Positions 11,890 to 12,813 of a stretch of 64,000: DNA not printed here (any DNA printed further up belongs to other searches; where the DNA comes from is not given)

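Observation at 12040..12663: Mini corrinoid-Fe-S-protein-like gene translationally coupled to hypD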

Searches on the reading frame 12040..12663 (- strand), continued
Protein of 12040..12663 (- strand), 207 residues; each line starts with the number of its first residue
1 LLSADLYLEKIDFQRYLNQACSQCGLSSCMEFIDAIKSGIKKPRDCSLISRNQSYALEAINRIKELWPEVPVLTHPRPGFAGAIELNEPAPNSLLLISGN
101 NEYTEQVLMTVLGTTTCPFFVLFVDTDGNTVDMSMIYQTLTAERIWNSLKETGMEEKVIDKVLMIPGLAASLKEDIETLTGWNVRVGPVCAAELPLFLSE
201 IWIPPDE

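Call 9: find_related_loci(query=A1, collection=genome_contigs, flank=10000)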
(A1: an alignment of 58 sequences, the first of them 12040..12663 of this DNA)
Query A1 (207 aa) in genome_contigs; peptide patterns used: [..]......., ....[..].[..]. (x = any residue, [..] = any of these).
139 stretches matched a pattern; 110 encode a relative of the query (tblastn E <= 1e-3); the best 80 are kept; 80 distinct loci.
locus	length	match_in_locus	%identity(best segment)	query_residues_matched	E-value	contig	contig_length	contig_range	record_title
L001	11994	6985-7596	73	4-206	6e-103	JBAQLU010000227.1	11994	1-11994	MAG: Thermodesulfovibrionales bacterium isolate MFD12052_ilm_asm_bin4 k127_34844, whole genome shotgun sequence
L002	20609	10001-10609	73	4-205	3e-102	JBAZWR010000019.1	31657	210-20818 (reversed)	MAG: Thermodesulfovibrionales bacterium isolate SO_2017_GW1_37 NODE_6145_length_31657_cov_1.154297_OW334_2017, whole gen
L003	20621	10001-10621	72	1-206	1e-101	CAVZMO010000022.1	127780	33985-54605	MAG: Thermodesulfovibrionales bacterium isolate MFD04408.bin.2.178 genome assembly, contig: contig_27823, whole genome s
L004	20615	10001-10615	72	3-206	9e-102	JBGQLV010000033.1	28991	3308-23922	MAG: Thermodesulfovibrionia bacterium isolate OBJ2_061818_150_9 k141_1768377_length_28991_cov_19.0053, whole genome shot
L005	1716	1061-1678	72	3-207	7e-107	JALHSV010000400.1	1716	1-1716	MAG: Thermodesulfovibrionales bacterium isolate PFL7 seq_2289049, whole genome shotgun sequence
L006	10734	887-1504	69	3-207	1e-98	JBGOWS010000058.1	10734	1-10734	MAG: Thermodesulfovibrionia bacterium isolate OBJ_0618_130150_87 k141_769628_length_10734_cov_13.6135, whole genome shot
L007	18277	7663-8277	70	2-205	3e-98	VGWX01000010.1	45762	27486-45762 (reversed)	MAG: Nitrospira sp. isolate K_DeepCast_150m_m2_200 K_DeepCast_150m_m2_200_Ga0194126_10001095, whole genome shotgun seque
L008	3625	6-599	69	11-207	2e-96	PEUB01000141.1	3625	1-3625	MAG: Nitrospirae bacterium CG02_land_8_20_14_3_00_41_53 CG02_land_8_20_14_3.00_150_scaffold_20593_c, whole genome shotgu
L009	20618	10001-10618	68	3-207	1e-95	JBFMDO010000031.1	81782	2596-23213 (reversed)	MAG: Nitrospirota bacterium isolate MAG221 MAG221_31, whole genome shotgun sequence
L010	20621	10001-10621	68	1-206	2e-95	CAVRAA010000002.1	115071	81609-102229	MAG: uncultured Nitrospiraceae bacterium isolate MFD00032.bin.1.209 genome assembly, contig: contig_109253, whole genome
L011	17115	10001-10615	68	4-207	5e-95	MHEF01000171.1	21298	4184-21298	MAG: Nitrospirae bacterium RBG_13_39_12 RBG_13_scaffold_922, whole genome shotgun sequence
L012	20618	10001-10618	66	3-207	1e-94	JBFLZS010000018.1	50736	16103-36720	MAG: Nitrospirota bacterium isolate MAG117 MAG117_18, whole genome shotgun sequence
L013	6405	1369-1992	66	1-207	3e-94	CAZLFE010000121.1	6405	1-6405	MAG TPA_asm: uncultured Nitrospiraceae bacterium isolate binchicken_co325_89 genome assembly, contig: NODE_6076_length_6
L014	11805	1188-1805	64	1-205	3e-92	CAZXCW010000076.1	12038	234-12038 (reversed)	MAG TPA_asm: uncultured Nitrospiraceae bacterium isolate SRP323688_co1_259 genome assembly, contig: NODE_8129_length_120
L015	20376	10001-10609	65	4-205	4e-91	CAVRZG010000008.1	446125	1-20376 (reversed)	MAG: uncultured Nitrospiraceae bacterium isolate MFD05942.bin.3.50 genome assembly, contig: contig_13576, whole genome s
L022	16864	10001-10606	60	3-203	2e-83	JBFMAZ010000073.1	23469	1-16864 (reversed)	MAG: Thermodesulfobacteriota bacterium isolate MAG151 MAG151_73, whole genome shotgun sequence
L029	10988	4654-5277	44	1-206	5e-59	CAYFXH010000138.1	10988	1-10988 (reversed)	MAG TPA_asm: uncultured Desulfobacteraceae bacterium isolate ERP108616_co2_158 genome assembly, contig: NODE_10954_lengt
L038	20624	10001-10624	44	1-207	9e-56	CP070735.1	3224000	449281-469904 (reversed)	MAG: Deltaproteobacteria bacterium isolate bin40 chromosome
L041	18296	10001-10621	43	1-206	3e-55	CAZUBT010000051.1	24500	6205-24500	MAG TPA_asm: uncultured Desulfobacterales bacterium isolate SRP302447_co1_423 genome assembly, contig: NODE_5494_length_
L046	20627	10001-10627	41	1-207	5e-53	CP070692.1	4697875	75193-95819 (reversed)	MAG: Deltaproteobacteria bacterium isolate bin617 chromosome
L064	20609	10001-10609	40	1-202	7e-49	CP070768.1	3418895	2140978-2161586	MAG: Desulfobacterales bacterium isolate bin239 chromosome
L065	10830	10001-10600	44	1-200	6e-49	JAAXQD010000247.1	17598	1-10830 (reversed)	MAG: Desulfobacterales bacterium isolate MAG-BB-01-B scaffold_257, whole genome shotgun sequence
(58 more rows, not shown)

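Call 14: predict_structure(alignment_id=A1)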
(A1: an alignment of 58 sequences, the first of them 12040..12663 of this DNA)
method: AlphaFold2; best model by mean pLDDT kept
length: 207 residues; sequences in the alignment: 58
mean_pLDDT: 85.1   pTM: 0.83
mean pLDDT of the five models: 85.1, 84.1, 82.2, 80.8, 62.0
residues with pLDDT >= 90: 91; 70-90: 96; 50-70: 20; < 50: 0
segments of 3 or more residues with pLDDT < 50: none
pLDDT, mean of each block of 10 residues (from residue 1): 74 75 75 82 82 87 85 71 92 90 84 94 81 68 94 92 93 97 94 92 83
secondary structure, 60 per line:
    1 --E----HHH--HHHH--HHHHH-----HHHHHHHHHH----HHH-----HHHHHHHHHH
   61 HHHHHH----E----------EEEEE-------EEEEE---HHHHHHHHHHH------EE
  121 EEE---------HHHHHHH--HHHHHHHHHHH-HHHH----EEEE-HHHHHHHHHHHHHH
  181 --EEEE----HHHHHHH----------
elements in order: H13-16 H19-23 H29-38 H51-66 E82-86 E94-98 H102-112 E119-123 H133-139 H142-152 H154-157 E162-165 H167-180 E183-186 H191-197

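Call 15: search_protein_representatives(protein=window:12040-12663:-)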
Query: 207 residues. Proteins with E-value up to 0.001 (for the whole library): 292; up to 1e-10: 99; up to 1e-30: 24. The best 150 are listed.
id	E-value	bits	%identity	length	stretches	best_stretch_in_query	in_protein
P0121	1.0e-73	263.7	75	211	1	1-158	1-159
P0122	3.7e-66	239.0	62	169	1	44-206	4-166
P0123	5.7e-51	189.4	43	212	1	1-206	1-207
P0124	7.6e-47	175.9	43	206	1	1-205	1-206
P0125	1.4e-46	175.1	39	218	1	2-205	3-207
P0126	6.1e-43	163.2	40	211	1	1-205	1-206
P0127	8.2e-42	159.5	42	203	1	1-202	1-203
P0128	1.6e-41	158.6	41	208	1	3-205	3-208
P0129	7.7e-41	156.3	41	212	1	2-206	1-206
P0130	4.4e-40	153.9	39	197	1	15-205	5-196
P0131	2.5e-39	151.4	38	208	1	1-202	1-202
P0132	2.1e-37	145.1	40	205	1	1-202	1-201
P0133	5.8e-37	143.7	41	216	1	1-200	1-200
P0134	7.9e-36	140.0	36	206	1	3-203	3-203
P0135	2.1e-35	138.6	39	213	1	3-199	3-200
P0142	2.2e-31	125.5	36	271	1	3-202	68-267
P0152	1.9e-25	106.1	42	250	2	15-126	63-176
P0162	3.1e-20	89.0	34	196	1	20-197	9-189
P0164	2.3e-19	86.2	30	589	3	75-206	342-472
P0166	1.0e-17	80.8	31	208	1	15-198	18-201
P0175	1.1e-16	77.4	29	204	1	14-199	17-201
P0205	8.4e-12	61.5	29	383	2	7-202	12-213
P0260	2.0e-08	50.5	33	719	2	81-201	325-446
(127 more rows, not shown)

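Call 18: fold_search(model_id=the predicted structure, library=pdb)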
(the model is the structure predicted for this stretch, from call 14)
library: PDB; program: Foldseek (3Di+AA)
matches with E <= 10: 1044; with E <= 0.001: 6
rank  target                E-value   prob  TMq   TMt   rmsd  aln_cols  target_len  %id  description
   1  4c1n_G                1.9e-09  1.00  0.53  0.26  15.0       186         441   22  Corrinoid protein reactivation complex with activator (released 2014-08-13)
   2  2ycl_A                4.1e-09  1.00  0.54  0.26   9.1       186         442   22  complete structure of the corrinoid,iron-sulfur protein including the N-terminal domain with a 4Fe-4S cluster (released 2011-06-08)
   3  4djd_C                5.3e-08  1.00  0.53  0.26  14.3       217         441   22  Crystal structure of folate-free corrinoid iron-sulfur protein (CFeSP) in complex with its methyltransferase (MeTr) (released 2012-03-14)
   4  9fzy_F                9.8e-08  1.00  0.51  0.25   6.5       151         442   21  Structure of carbon monoxide dehydrogenase/acetyl-CoA synthase (CODH/ACS) in complex with corrinoid iron-sulfur protei (released 2025-02-05)
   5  2h9a_A                1.3e-07  1.00  0.55  0.31   9.0       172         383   23  Corrinoid Iron-Sulfur Protein (released 2006-09-26)
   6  9a0b_A                3.1e-06  1.00  0.49  0.32   7.4       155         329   24  Structure determination of the HgcAB complex using metagenome sequence data, coevolution analysis, and ab initio struc (released 2020-06-12)
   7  3gdw_A                3.0e-03  0.99  0.34  0.48   5.6       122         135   12  Crystal structure of sigma-54 interaction domain protein from Enterococcus faecalis (released 2009-03-10)
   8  9cg1                  4.1e-03  0.90  0.32  0.17  11.6       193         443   11  DUF512 protein from Clostridium sporogenes (released 2025-03-05)
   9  1cjs                  7.6e-03  0.51  0.26  0.25  18.8       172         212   13  CRYSTAL STRUCTURE OF RIBOSOMAL PROTEIN L1 FROM METHANOCOCCUS JANNASCHII (released 2000-05-31)
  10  3lcr_B                1.2e-02  0.20  0.20  0.17  16.2       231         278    8  Thioesterase from Tautomycetin Biosynthhetic Pathway (released 2010-08-18)
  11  4lq4                  1.7e-02  0.38  0.26  0.25  18.9       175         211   12  crystal structure of mutant ribosomal protein L1 from Methanococcus jannaschii with deletion of 8 residues from C-termin (released 2014-07-02)
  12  3gx1_B                1.9e-02  0.82  0.30  0.43   6.2       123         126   10  Crystal structure of a domain of lin1832 from Listeria innocua (released 2009-04-21)
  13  8w98                  3.2e-02  0.47  0.31  0.24  11.2       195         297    8  ESTS1 phthalate ester degrading esterase from Sulfobacillus acidophilus in complex with monoethylhexyl phtahalate and 2- (released 2024-12-25)
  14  3our_A                3.2e-02  0.33  0.29  0.18  13.9       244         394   11  Crystal structure of complex between EIIA and a novel pyruvate decarboxylase (released 2011-06-01)
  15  6hxi_A                3.4e-02  0.44  0.30  0.19  12.7       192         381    9  Structure of ATP citrate lyase from Methanothrix soehngenii in complex with citrate and coenzyme A (released 2019-04-10)
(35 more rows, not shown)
